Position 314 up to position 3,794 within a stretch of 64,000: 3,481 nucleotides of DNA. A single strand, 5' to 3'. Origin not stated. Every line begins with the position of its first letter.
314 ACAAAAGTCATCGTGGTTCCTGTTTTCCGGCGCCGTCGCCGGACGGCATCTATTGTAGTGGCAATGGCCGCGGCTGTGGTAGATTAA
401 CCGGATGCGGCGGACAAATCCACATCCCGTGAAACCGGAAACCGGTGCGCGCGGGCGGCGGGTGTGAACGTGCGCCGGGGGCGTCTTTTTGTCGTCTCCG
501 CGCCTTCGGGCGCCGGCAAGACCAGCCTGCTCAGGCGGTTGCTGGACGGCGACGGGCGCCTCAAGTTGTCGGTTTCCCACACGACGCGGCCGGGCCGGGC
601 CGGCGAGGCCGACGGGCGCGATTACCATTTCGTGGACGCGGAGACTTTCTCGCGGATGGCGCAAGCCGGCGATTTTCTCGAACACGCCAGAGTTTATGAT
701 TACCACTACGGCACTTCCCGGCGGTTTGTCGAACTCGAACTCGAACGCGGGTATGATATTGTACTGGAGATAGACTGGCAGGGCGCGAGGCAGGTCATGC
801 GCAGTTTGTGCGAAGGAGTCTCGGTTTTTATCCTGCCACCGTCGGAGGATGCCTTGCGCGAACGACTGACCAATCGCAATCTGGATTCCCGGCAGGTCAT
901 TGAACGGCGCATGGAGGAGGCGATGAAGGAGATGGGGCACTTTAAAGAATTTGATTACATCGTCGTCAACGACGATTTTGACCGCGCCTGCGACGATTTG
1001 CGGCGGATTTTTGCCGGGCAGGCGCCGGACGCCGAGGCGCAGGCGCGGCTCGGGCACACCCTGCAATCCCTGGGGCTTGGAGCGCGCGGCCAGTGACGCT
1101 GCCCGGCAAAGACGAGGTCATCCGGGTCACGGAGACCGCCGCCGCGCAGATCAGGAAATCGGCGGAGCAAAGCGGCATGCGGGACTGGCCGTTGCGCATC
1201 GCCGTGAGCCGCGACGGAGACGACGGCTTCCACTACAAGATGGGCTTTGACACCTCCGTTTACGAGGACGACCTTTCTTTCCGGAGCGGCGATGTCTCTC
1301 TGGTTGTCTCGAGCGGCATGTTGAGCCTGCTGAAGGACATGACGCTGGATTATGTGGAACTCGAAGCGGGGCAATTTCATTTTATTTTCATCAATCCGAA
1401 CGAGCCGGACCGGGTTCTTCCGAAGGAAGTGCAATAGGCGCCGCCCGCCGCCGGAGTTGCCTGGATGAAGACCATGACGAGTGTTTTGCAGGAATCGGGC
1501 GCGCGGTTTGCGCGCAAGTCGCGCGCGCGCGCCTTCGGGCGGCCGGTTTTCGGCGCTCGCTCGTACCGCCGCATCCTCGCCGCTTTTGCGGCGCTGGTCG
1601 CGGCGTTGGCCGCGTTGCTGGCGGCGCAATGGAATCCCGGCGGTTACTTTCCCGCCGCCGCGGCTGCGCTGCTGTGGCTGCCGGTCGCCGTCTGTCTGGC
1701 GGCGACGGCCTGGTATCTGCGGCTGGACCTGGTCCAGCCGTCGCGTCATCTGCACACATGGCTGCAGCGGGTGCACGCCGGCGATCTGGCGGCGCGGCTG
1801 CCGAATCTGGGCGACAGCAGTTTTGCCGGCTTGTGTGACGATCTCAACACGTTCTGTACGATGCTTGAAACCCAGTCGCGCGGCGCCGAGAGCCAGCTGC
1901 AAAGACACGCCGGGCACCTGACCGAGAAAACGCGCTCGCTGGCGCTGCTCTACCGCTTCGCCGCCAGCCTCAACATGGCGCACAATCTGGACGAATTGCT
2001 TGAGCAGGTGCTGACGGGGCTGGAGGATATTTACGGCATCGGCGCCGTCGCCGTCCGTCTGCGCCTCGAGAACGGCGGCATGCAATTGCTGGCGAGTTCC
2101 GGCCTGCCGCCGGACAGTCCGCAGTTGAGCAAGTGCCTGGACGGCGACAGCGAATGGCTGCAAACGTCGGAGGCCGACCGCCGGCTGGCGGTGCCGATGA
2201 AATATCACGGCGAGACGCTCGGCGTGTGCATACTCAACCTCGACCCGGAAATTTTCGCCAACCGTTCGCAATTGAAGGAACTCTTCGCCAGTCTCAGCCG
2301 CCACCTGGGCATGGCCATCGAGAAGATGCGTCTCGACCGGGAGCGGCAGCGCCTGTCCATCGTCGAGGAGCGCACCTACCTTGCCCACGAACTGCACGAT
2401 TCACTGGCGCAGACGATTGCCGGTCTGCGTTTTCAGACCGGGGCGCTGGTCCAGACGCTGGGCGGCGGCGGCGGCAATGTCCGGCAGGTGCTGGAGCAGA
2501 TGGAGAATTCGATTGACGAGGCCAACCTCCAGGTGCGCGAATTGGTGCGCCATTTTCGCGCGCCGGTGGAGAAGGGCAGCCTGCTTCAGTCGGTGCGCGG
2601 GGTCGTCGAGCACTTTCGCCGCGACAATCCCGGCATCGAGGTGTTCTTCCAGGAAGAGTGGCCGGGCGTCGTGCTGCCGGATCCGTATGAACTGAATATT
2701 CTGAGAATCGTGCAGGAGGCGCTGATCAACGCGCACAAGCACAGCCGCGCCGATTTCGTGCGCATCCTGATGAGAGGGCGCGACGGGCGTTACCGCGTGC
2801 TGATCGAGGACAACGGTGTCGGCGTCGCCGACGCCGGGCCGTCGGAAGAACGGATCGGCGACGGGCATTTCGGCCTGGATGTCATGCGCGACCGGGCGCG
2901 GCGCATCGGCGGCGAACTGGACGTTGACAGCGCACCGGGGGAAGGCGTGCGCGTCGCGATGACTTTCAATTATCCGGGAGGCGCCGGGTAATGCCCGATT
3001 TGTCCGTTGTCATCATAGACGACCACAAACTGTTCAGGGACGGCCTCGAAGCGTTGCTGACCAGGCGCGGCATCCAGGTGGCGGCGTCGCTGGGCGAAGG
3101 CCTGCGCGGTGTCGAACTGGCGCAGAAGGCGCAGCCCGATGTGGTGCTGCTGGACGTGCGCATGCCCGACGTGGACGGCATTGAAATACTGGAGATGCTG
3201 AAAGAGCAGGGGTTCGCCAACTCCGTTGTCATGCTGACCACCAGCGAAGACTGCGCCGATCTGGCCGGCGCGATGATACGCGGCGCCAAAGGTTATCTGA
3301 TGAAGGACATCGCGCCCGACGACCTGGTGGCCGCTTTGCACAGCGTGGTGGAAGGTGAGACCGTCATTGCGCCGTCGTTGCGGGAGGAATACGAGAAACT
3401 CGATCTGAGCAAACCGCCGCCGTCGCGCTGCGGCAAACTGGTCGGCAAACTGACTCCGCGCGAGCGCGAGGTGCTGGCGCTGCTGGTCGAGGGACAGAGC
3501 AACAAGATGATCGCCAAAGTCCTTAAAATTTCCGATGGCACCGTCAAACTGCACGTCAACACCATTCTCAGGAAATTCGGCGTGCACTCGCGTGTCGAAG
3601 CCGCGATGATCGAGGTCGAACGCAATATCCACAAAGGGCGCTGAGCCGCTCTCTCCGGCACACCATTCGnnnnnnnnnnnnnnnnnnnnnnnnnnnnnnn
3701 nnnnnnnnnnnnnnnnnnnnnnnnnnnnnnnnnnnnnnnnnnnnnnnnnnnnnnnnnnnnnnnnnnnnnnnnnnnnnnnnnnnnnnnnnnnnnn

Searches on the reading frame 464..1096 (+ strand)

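Call 15: search_protein_families(library=pfam, proteins=[window:464-1096:+], max_evalue=0.001)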
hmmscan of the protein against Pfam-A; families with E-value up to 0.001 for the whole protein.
window:464-1096:+ (210 aa): 2 families
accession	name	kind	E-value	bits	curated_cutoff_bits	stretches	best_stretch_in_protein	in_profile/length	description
PF00625.27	Guanylate_kin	-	2.1e-49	168.1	25.2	1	6-183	2-179/182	Guanylate kinase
PF13671.12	AAA_33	-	0.00012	22.9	27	1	14-154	7-137/143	AAA domain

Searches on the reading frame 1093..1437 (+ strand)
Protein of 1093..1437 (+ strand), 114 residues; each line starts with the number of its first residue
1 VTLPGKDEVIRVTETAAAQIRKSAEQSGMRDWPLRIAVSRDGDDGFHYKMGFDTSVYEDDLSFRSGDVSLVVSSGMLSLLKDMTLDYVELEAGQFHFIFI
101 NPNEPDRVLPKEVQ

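Call 15: search_protein_families(library=pfam, proteins=[window:1093-1437:+], max_evalue=0.001)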
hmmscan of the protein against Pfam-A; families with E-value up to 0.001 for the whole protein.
window:1093-1437:+ (114 aa): 1 family
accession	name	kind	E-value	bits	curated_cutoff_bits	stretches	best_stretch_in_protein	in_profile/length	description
PF01521.26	Fe-S_biosyn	-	5.3e-09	36.7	26.3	1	10-103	3-101/110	Iron-sulphur cluster biosynthesis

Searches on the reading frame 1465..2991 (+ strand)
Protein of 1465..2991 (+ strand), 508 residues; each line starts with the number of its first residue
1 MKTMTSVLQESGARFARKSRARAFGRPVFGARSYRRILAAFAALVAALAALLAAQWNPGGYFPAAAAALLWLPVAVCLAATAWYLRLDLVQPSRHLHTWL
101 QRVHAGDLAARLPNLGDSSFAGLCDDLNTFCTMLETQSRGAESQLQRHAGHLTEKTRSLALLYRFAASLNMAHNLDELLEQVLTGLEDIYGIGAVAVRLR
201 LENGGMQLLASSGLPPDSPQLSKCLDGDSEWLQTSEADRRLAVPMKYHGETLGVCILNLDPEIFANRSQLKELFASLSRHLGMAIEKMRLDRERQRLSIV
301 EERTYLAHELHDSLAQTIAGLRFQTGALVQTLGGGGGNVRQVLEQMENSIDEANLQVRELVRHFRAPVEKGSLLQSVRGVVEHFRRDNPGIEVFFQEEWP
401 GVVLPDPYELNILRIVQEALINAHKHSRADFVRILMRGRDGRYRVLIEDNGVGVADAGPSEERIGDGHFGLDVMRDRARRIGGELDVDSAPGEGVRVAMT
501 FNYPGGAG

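Call 15: search_protein_families(library=pfam, proteins=[window:1465-2991:+], max_evalue=0.001)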
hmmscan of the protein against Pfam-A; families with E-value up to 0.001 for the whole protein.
window:1465-2991:+ (508 aa): 2 families
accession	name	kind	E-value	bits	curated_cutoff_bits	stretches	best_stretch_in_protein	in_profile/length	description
PF07730.19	HisKA_3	-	7.5e-13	49.3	24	1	302-367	1-65/68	Histidine kinase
PF02518.31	HATPase_c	-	1.4e-10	42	26.4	1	411-502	5-108/111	Histidine kinase-, DNA gyrase B-, and HSP90-like ATPase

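Call 50: search_protein_families(library=ncbifam, proteins=[window:1465-2991:+], max_evalue=0.00001)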
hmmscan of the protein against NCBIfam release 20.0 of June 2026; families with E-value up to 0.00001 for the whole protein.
window:1465-2991:+ (508 aa): 8 families
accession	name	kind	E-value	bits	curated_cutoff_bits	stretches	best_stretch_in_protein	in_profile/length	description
NF008184.0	PRK10935.1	equivalog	3.1e-55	187.9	553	1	76-502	163-558/565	nitrate/nitrite two-component system sensor histidine kinase NarQ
NF007896.0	PRK10600.1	equivalog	1.2e-47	162.9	578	1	74-502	163-584/598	nitrate/nitrite two-component system sensor histidine kinase NarX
NF052443.1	SensHisKinMctS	equivalog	3.5e-23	81.7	700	1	299-491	247-437/457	two-component system sensor histidine kinase MctS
NF008649.0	PRK11644.1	equivalog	2.7e-21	75.9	408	1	297-499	296-494/499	signal transduction histidine-protein kinase/phosphatase UhpB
NF052531.1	Strep_LiaS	equivalog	3.5e-17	62.7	450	1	266-499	99-323/328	envelope stress sensor histidine kinase LiaS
NF047786.1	his_kin_MadS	equivalog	9.5e-16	57.9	500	1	280-500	208-432/434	MadS family sensor histidine kinase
NF040691.1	MtrAB_MtrB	equivalog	6.6e-09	35.3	450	0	72-147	195-272/507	MtrAB system histidine kinase MtrB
NF047322.1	HK_morpho_MacS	equivalog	8e-09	35.1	300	1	289-500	169-365/367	MacS family sensor histidine kinase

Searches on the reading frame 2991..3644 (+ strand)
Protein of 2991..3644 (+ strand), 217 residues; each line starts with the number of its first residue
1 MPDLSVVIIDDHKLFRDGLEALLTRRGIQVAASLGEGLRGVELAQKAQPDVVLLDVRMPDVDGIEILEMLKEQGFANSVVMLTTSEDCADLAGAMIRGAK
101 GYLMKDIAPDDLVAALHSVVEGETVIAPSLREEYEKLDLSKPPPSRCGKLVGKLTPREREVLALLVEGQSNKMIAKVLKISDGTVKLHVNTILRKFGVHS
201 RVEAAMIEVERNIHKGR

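Call 15: search_protein_families(library=pfam, proteins=[window:2991-3644:+], max_evalue=0.001)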
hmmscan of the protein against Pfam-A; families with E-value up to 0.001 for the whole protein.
window:2991-3644:+ (217 aa): 4 families
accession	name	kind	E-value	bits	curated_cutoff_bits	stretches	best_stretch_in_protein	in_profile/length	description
PF00072.30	Response_reg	-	9.3e-27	93.8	30.2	1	6-116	1-110/111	Response regulator receiver domain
PF00196.25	GerE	-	9e-22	76.9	23.5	1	154-206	3-55/57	Bacterial regulatory proteins, luxR family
PF08281.18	Sigma70_r4_2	-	1e-07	31.9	25.7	1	150-189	7-47/54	Sigma-70, region 4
PF04545.22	Sigma70_r4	-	8.3e-05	22.5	24.1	1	152-195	3-47/50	Sigma-70, region 4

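Call 50: search_protein_families(library=ncbifam, proteins=[window:2991-3644:+], max_evalue=0.00001)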
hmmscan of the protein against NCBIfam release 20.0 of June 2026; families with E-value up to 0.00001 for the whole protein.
window:2991-3644:+ (217 aa): 90 families (the best 25 are shown)
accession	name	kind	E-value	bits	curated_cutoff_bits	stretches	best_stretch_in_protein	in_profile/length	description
NF007935.0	PRK10651.1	equivalog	1.1e-54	184.9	250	1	5-211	8-213/216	two-component system response regulator NarL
NF052445.1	RespRegMctR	equivalog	2.4e-42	144.7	300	1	4-211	2-202/205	two-component system response regulator MctR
NF007708.0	PRK10403.1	equivalog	4.9e-40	137.3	343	1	4-209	7-209/215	nitrate/nitrite response regulator protein NarP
NF011896.0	PRK15369.1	equivalog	2.9e-34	118.5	242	1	4-203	4-199/211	two component system response regulator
NF047785.1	respo_reg_MadR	equivalog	3.8e-34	117.9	300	1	5-206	2-201/209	MadR family response regulator transcription factor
NF041830.1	RR_TF_ErdR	exception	1.9e-28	99.7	390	1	5-207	3-204/213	response regulator transcription factor ErdR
NF007018.1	PRK09483.1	equivalog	1.5e-26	93.4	280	1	4-211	2-206/217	UvrY/SirA/GacA family response regulator transcription factor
NF006900.1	PRK09390.1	equivalog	5.9e-26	91.2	255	1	4-200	5-189/203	response regulator FixJ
NF007685.0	PRK10360.1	equivalog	3.4e-24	85.7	258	1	5-205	3-189/196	response regulator transcription factor UhpA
NF007419.0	PRK09958.1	equivalog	8.3e-22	77.8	251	1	6-203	3-193/204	acid-sensing system DNA-binding response regulator EvgA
NF007403.0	PRK09935.1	equivalog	1.3e-20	73.9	271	1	4-204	4-200/210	fimbria biosynthesis transcriptional regulator FimZ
NF040749.1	tetrathio_RR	equivalog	1.7e-20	73.5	290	1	8-201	4-181/191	tetrathionate respiration response regulator TtrR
NF008677.0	PRK11697.1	equivalog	2.8e-17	62.9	246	1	4-125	2-121/238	two-component system response regulator BtsR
NF045505.1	RR_RssB_Pseudo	equivalog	4.3e-17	62.2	700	1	3-120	5-119/394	two-component system response regulator RssB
NF040689.1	MtrAB_MtrA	equivalog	7.8e-17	61.3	300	1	6-169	1-162/219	MtrAB system response regulator MtrA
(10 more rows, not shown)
